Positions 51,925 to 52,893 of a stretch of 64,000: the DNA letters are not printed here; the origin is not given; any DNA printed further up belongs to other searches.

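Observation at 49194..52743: Intradiol (protocatechuate 3,4-dioxygenase-like) alpha/beta genes in one operon with a BKACE enzyme and an omega-aminotransferase, without any other pca genes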

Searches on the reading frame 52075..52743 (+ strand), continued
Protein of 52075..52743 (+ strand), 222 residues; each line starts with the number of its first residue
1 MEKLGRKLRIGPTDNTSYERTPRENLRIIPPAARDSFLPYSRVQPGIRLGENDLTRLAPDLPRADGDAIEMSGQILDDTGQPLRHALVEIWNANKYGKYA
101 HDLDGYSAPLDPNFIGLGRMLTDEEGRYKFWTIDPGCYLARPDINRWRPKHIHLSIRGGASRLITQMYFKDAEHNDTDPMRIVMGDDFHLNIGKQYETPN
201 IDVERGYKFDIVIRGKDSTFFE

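Call 21: find_related_loci(query=A1, collection=genome_contigs, flank=10000)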
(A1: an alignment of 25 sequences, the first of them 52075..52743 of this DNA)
Query A1 (222 aa) in genome_contigs; peptide patterns used: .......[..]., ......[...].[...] (x = any residue, [..] = any of these).
103 stretches matched a pattern; 83 encode a relative of the query (tblastn E <= 1e-3); the best 80 are kept; 80 distinct loci.
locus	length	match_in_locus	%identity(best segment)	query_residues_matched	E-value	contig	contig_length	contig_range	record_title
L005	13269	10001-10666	65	1-222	1e-99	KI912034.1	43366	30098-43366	Microvirga lupini strain Lut6 genomic scaffold MicLut6DRAFT_MLH.47, whole genome shotgun sequence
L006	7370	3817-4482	64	1-222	3e-97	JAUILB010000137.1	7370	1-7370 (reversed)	MAG: Alphaproteobacteria bacterium isolate Co_bin.385 NODE_56953_length_7370_cov_0.941461, whole genome shotgun sequence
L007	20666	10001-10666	63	1-222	3e-96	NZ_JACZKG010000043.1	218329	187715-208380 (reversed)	MAG: Devosia sp. isolate MAG39 rhizobiales_1_contig_774778, whole genome shotgun sequence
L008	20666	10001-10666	64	1-222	4e-96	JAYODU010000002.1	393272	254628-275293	MAG: Kordiimonadaceae bacterium isolate 139553_S155_concoct_bins.tsv.171 NODE_3_length_393272_cov_9.583128, whole genome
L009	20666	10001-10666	61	1-222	3e-95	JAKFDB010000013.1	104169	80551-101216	MAG: Bradyrhizobiaceae bacterium isolate LC036 contig-124_105, whole genome shotgun sequence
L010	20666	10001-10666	63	1-222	2e-94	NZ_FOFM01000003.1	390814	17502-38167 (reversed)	Pseudovibrio axinellae strain DSM 24994, whole genome shotgun sequence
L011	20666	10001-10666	64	1-222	7e-94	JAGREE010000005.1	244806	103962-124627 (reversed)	MAG: Alphaproteobacteria bacterium isolate HKST-UBA120 2012-05-30_1_(paired)_contig_6260, whole genome shotgun sequence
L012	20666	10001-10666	64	1-222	9e-94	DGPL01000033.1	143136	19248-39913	MAG TPA_asm: Kordiimonadaceae bacterium UBA4441 UBA4441_contig_21679, whole genome shotgun sequence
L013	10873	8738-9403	63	1-222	1e-92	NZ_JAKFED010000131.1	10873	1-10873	MAG: Bosea sp. (in: a-proteobacteria) isolate LC064 contig-124_4321, whole genome shotgun sequence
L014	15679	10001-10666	64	1-222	2e-92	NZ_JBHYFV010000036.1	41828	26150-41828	MAG: Marivita sp. isolate CCAP1475_9_bin-024 CCAP1475_9_bin-024_c36, whole genome shotgun sequence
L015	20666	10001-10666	62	1-222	2e-92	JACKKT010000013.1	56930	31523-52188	MAG: Kordiimonadaceae bacterium isolate HK-STAS-PROT-72 HK-STAS-PROT-72_13, whole genome shotgun sequence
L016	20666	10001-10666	61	1-222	2e-92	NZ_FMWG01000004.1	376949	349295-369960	Epibacterium ulvae strain U95, whole genome shotgun sequence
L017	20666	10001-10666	62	1-222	8e-92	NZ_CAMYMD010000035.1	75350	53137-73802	MAG: uncultured Roseovarius sp. isolate Biocath_Alpha_21 k127_8353, whole genome shotgun sequence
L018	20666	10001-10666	62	1-222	1e-92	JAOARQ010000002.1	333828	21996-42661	MAG: Pelagimonas sp. isolate McD1.36 contig_7856, whole genome shotgun sequence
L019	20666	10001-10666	63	1-222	2e-91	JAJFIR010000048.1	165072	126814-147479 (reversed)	MAG: Emcibacteraceae bacterium isolate OFTM144 OFTM144_47, whole genome shotgun sequence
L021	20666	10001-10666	60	1-222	7e-90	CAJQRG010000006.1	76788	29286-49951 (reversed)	MAG: Emcibacteraceae bacterium isolate RIS_SAG_07 genome assembly, contig: c_000000000522, whole genome shotgun sequence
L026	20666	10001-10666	60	1-222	6e-89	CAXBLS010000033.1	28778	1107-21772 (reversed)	MAG TPA_asm: uncultured Kordiimonadaceae bacterium isolate ERR2762116_concoct_57 genome assembly, contig: ERZ3422114.219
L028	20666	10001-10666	59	1-222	3e-88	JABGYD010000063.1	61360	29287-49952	MAG: Kordiimonadaceae bacterium isolate SI034_bin90 k141_243121, whole genome shotgun sequence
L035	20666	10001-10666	58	1-222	7e-86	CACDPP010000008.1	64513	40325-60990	Rhodobacteraceae bacterium isolate AG-390-A18 genome assembly, contig: AG-390-A18_NODE_8, whole genome shotgun sequence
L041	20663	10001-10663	58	2-222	6e-84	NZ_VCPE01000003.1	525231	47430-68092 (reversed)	Brucella haematophila strain CCUG 38531 contig_3, whole genome shotgun sequence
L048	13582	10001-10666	57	1-222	9e-81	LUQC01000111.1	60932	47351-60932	MAG: Rhodobacteraceae bacterium REDSEA-S34_B6 scaffold111, whole genome shotgun sequence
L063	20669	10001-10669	52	5-222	4e-77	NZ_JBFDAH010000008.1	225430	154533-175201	Aliikangiella maris strain GXAS 306 Scaffold8, whole genome shotgun sequence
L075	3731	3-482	59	63-222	3e-66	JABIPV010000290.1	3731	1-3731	MAG: Kordiimonadaceae bacterium isolate SI072_bin126 k141_1313260, whole genome shotgun sequence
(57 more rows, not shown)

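Call 24: find_encoding_contigs(protein=P0059, flank=10000, max_places=3)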
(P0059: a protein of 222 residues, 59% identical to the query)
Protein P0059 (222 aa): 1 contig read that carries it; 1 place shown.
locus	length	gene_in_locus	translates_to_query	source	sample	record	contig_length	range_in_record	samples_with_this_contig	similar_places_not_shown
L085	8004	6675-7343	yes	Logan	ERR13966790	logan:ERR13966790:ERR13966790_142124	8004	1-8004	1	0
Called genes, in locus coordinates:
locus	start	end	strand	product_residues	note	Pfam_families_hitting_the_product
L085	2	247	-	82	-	?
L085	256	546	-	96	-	PF13510:Fer2_4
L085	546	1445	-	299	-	PF00701:DHDPS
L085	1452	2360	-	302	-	PF08450:SGL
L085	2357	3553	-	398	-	PF02515:CoA_transf_3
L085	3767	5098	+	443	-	PF00202:Aminotran_3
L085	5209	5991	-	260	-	PF09339:HTH_IclR, PF01614:IclR_C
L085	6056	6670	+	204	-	PF00775:Dioxygenase_C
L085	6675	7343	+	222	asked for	PF00775:Dioxygenase_C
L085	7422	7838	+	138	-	-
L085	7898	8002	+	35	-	?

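Call 29: search_dna_similar(query=window:52075-52743:+, collection=plasmids, mode=protein, max_evalue=1e-40, max_rows=30)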
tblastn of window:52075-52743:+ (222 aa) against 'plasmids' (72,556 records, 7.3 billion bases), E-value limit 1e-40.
Records with a match: 2; places in all: 2; records where one place covers at least 80% of the query: 2.
Best place of each record, by identity: <60% 2.
By first word of the organism name: Rhizobium 1; Sulfitobacter 1.
By predicted mobility (MOB-suite, as given by PLSDB): conjugative 1; non-mobilizable 1.
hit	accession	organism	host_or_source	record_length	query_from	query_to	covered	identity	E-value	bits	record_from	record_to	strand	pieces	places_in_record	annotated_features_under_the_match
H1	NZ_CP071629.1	Rhizobium leguminosarum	lentil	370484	1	222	100%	59.9%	4e-83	276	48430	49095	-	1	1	hypothetical protein | gamma carbonic anhydrase family protein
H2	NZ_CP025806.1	Sulfitobacter sp. SK012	Marine Sediment,North Sea (sediment)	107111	1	222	100%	58.1%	2e-80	268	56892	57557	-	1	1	hypothetical protein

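Call 30: get_annotated_region(hit=H1, flank=14000)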
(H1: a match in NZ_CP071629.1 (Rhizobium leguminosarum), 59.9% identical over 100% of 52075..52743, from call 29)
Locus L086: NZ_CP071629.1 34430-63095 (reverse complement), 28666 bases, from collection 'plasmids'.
description: Rhizobium leguminosarum strain GLR17 plasmid p3, complete sequence
organism: Rhizobium leguminosarum (NCBI taxid 384)
taxonomy: Bacteria; Pseudomonadota; Alphaproteobacteria; Hyphomicrobiales; Rhizobiaceae; Rhizobium; Rhizobium leguminosarum
host: -; source: lentil; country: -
typing (MOB-suite, as given by PLSDB): conjugative; relaxase MOBP; mating-pair formation MPF_T
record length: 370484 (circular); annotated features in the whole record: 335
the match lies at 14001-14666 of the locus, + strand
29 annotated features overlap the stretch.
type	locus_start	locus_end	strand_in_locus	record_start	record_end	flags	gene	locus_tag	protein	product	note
CDS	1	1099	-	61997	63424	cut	-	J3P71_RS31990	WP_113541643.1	aldehyde dehydrogenase family protein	-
CDS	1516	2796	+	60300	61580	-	-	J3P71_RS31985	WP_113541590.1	DUF3422 domain-containing protein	-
CDS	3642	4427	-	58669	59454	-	-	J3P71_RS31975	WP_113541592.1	SDR family oxidoreductase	-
CDS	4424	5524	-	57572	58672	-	-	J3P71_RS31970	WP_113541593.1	FAD-binding oxidoreductase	-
CDS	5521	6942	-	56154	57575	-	-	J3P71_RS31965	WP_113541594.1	NAD(P)/FAD-dependent oxidoreductase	-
CDS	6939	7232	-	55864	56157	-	-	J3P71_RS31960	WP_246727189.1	(2Fe-2S)-binding protein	-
CDS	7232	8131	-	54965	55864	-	-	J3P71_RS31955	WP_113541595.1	dihydrodipicolinate synthase family protein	GO:0009436 - glyoxylate catabolic process [Evidence IEA]; GO:0071704 - organic substance metabolic process [Evidence ...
CDS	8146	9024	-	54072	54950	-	-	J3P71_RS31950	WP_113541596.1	SMP-30/gluconolactonase/LRE family protein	-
CDS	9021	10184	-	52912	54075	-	-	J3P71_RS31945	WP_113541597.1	CoA transferase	-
CDS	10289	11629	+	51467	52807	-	-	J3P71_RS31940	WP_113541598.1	aspartate aminotransferase family protein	-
CDS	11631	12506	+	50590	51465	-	-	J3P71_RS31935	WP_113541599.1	3-keto-5-aminohexanoate cleavage protein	-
CDS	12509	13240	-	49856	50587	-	-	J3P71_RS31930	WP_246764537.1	IclR family transcriptional regulator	GO:0006355 - regulation of DNA-templated transcription [Evidence IEA]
CDS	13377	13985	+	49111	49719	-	-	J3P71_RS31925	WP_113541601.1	hypothetical protein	-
CDS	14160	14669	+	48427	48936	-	-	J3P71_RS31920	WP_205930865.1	hypothetical protein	-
CDS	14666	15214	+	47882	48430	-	-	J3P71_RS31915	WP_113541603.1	gamma carbonic anhydrase family protein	-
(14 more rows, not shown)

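Call 31: get_annotated_region(hit=H2, flank=14000)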
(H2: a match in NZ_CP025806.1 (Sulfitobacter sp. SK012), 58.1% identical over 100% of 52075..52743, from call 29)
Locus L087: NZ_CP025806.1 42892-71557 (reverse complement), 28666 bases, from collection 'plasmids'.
description: Sulfitobacter sp. SK012 plasmid unnamed3, complete sequence
organism: Sulfitobacter sp. SK012 (NCBI taxid 1389005)
taxonomy: Bacteria; Pseudomonadota; Alphaproteobacteria; Rhodobacterales; Roseobacteraceae; Sulfitobacter; Sulfitobacter sp. SK012
host: -; source: Marine Sediment,North Sea (sediment); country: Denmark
typing (MOB-suite, as given by PLSDB): non-mobilizable
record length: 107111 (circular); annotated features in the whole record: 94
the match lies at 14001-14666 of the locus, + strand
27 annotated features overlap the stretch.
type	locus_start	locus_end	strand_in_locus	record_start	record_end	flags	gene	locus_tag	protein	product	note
CDS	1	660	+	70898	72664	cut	-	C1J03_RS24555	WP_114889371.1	SulP family inorganic anion transporter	-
CDS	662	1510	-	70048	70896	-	-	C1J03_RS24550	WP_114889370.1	MBL fold metallo-hydrolase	-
CDS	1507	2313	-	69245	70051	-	-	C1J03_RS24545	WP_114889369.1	hypothetical protein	-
CDS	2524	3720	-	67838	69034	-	-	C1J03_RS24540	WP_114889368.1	amino acid aminotransferase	-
CDS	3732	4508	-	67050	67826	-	-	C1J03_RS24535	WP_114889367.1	SDR family oxidoreductase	-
CDS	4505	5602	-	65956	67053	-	-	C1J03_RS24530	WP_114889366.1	FAD-dependent oxidoreductase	-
CDS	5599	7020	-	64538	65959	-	-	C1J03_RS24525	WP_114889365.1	NAD(P)/FAD-dependent oxidoreductase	-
CDS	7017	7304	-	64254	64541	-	-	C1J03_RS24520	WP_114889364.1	2Fe-2S iron-sulfur cluster-binding protein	-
CDS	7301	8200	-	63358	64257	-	-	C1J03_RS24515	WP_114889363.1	dihydrodipicolinate synthase family protein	GO:0009436 - glyoxylate catabolic process [Evidence IEA]; GO:0071704 - organic substance metabolic process [Evidence ...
CDS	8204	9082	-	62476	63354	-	-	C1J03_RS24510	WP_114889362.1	SMP-30/gluconolactonase/LRE family protein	-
CDS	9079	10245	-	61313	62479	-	-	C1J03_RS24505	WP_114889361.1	CoA transferase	-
CDS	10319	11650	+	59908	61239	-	-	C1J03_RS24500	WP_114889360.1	aspartate aminotransferase family protein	-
CDS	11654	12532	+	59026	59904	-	-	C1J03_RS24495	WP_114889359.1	3-keto-5-aminohexanoate cleavage protein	-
CDS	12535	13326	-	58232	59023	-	-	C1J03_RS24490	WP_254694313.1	IclR family transcriptional regulator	GO:0006355 - regulation of DNA-templated transcription [Evidence IEA]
CDS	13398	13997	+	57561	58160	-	-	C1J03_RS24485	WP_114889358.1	hypothetical protein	-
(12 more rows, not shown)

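Call 46: search_protein_families(library=pfam, proteins=[L041:7219-8277:+, L041:8428-9000:-, L041:10804-11655:+, L048:8248-9252:-, L048:10691-11920:-, L048:6263-8230:+, L063:11156-15253:+, L063:15424-18099:+, L013:4897-7575:+, L013:2467-3852:+])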
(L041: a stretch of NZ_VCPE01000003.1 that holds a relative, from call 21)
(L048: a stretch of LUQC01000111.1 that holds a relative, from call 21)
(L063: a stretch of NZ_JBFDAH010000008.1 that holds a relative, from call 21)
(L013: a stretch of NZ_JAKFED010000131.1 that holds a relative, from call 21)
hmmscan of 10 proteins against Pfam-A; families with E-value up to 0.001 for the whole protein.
L041:7219-8277:+ (352 aa): 1 family
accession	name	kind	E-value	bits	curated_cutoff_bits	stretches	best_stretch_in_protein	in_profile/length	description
PF00248.27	Aldo_ket_red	-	3.3e-46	158.1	24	1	39-349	1-289/291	Aldo/keto reductase family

L041:8428-9000:- (190 aa): 0 families

L041:10804-11655:+ (283 aa): 4 families
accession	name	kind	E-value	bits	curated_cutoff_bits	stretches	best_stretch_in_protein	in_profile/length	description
PF00561.26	Abhydrolase_1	-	3.2e-23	83.1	25.8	1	46-265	1-243/245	alpha/beta hydrolase fold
PF12697.13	Abhydrolase_6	-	4.7e-16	60.5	26.3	1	48-273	1-217/217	Alpha/beta hydrolase family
PF12146.15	Hydrolase_4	-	1.8e-11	44.2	27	1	58-151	16-114/239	Serine aminopeptidase, S33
PF03096.20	Ndr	-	0.00077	18.7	23.3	0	96-143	82-129/283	Ndr family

L048:8248-9252:- (334 aa): 1 family
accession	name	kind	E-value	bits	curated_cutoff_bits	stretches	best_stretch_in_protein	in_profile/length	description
PF00248.27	Aldo_ket_red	-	1.3e-66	225.1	24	1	16-311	2-289/291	Aldo/keto reductase family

L048:10691-11920:- (409 aa): 2 families
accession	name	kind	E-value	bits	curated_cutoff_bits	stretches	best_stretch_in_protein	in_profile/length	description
PF07690.21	MFS_1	-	6.1e-34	117.9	33.4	1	22-366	3-345/347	Major Facilitator Superfamily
PF00083.30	Sugar_tr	-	9.9e-10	38.3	22.3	1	54-120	49-118/452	Sugar (and other) transporter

L048:6263-8230:+ (655 aa): 7 families
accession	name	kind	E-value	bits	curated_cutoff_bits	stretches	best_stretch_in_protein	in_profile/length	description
PF00724.26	Oxidored_FMN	-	5.4e-60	203.9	27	1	8-344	1-341/342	NADH:flavin oxidoreductase / NADH oxidase family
PF07992.20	Pyr_redox_2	-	2.1e-14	54.1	26.1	1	391-625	2-251/291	Pyridine nucleotide-disulphide oxidoreductase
PF13450.12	NAD_binding_8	-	2.7e-09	37.6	21.9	1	394-431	1-38/68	NAD(P)-binding Rossmann-like domain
PF03486.20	HI0933_like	-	9.9e-09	35.4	50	1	391-432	2-43/244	HI0933-like protein Rossmann domain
PF12831.13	FAD_oxidored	-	1.6e-07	31.4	27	1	392-428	2-38/416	FAD dependent oxidoreductase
PF00070.33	Pyr_redox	-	1.5e-06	29.1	22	0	391-425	1-35/82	Pyridine nucleotide-disulphide oxidoreductase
PF00890.30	FAD_binding_2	-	0.00011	22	20.4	1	392-431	2-41/414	FAD binding domain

L063:11156-15253:+ (1365 aa): 0 families

L063:15424-18099:+ (891 aa): 2 families
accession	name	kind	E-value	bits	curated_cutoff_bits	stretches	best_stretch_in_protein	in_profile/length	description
PF00593.30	TonB_dep_Rec_b-barrel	-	6.1e-18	66.3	27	1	383-845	60-421/436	TonB dependent receptor-like, beta-barrel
PF07715.20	Plug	-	2.4e-09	38.1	23.9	1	68-156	4-96/107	TonB-dependent Receptor Plug Domain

L013:4897-7575:+ (892 aa): 0 families

L013:2467-3852:+ (461 aa): 0 families

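Call 65: search_protein_families(library=pfam, max_evalue=0.0001, proteins=[L028:14103-14699:-, L075:2124-3188:+, L026:10775-11743:+, L011:11687-12292:+, L021:13502-14083:+, L008:10791-12197:-, L012:14917-16236:-, L015:14142-15434:-, L007:10744-12342:+, L087:17286-18419:-])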
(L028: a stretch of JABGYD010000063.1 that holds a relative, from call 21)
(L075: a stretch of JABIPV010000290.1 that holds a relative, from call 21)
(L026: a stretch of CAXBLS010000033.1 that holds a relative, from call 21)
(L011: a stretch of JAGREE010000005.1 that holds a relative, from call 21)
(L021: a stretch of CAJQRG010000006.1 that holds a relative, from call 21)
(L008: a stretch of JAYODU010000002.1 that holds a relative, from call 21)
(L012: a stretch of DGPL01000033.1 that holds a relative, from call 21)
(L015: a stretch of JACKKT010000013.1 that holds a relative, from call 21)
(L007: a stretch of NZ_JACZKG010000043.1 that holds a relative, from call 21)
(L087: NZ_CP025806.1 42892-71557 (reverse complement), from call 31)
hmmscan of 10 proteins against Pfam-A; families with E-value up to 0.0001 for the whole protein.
L028:14103-14699:- (198 aa): 1 family
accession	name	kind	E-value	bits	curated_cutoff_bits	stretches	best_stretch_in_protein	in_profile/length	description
PF13618.11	Gluconate_2-dh3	-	1.9e-26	93.5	23.4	1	52-181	3-135/135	Gluconate 2-dehydrogenase subunit 3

L075:2124-3188:+ (354 aa): 0 families

L026:10775-11743:+ (322 aa): 2 families
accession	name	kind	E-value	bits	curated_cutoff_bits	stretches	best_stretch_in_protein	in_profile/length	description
PF03171.26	2OG-FeII_Oxy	-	1e-25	90.4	23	1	182-275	9-100/101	2OG-Fe(II) oxygenase superfamily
PF14226.12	DIOX_N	-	9.5e-25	88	27.3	1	14-129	1-116/117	non-haem dioxygenase in morphine synthesis N-terminal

L011:11687-12292:+ (201 aa): 5 families
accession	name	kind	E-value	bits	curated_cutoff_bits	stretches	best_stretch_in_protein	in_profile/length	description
PF01381.28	HTH_3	-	1.2e-15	57.7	23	1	24-75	1-52/55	Helix-turn-helix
PF13560.12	HTH_31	-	6.6e-13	49.2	27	1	20-74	2-57/64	Helix-turn-helix domain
PF12844.13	HTH_19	-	4.2e-07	30.2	30.2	1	22-74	2-54/64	Helix-turn-helix domain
PF13443.12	HTH_26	-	3.2e-06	27.7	22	1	24-73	2-52/63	Cro/C1-type HTH DNA-binding domain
PF07883.17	Cupin_2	-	9.6e-05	22.5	27.2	0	128-183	2-56/70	Cupin domain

L021:13502-14083:+ (193 aa): 0 families

L008:10791-12197:- (468 aa): 1 family
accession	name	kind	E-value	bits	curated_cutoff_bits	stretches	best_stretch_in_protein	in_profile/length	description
PF03553.21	Na_H_antiporter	-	8e-68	229.3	23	2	159-452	1-303/303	Na+/H+ antiporter family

L012:14917-16236:- (439 aa): 0 families

L015:14142-15434:- (430 aa): 3 families
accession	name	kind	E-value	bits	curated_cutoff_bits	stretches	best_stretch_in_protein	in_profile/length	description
PF00557.29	Peptidase_M24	-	1.2e-42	146.5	23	1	206-410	2-208/208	Metallopeptidase family M24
PF01321.24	Creatinase_N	-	1.1e-16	62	22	1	64-198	1-128/128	Creatinase/Prolidase N-terminal domain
PF10518.14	TAT_signal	-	1.8e-05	24.9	22.7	1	2-20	2-20/21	TAT (twin-arginine translocation) pathway signal sequence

L007:10744-12342:+ (532 aa): 4 families
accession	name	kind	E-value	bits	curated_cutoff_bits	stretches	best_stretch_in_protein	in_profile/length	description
PF00890.30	FAD_binding_2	-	2e-76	258.3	20.4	1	13-512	1-414/414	FAD binding domain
PF01266.30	DAO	-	9e-13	48.9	27.9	1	13-247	1-211/353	FAD dependent oxidoreductase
PF03486.20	HI0933_like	-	2.2e-10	40.8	50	1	13-57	2-46/244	HI0933-like protein Rossmann domain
PF12831.13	FAD_oxidored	-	2.7e-06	27.4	27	1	14-60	2-48/416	FAD dependent oxidoreductase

L087:17286-18419:- (377 aa): 1 family
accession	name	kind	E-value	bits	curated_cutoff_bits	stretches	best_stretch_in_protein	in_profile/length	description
PF01070.24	FMN_dh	-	1.9e-118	395.9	24.9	1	17-374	1-344/350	FMN-dependent dehydrogenase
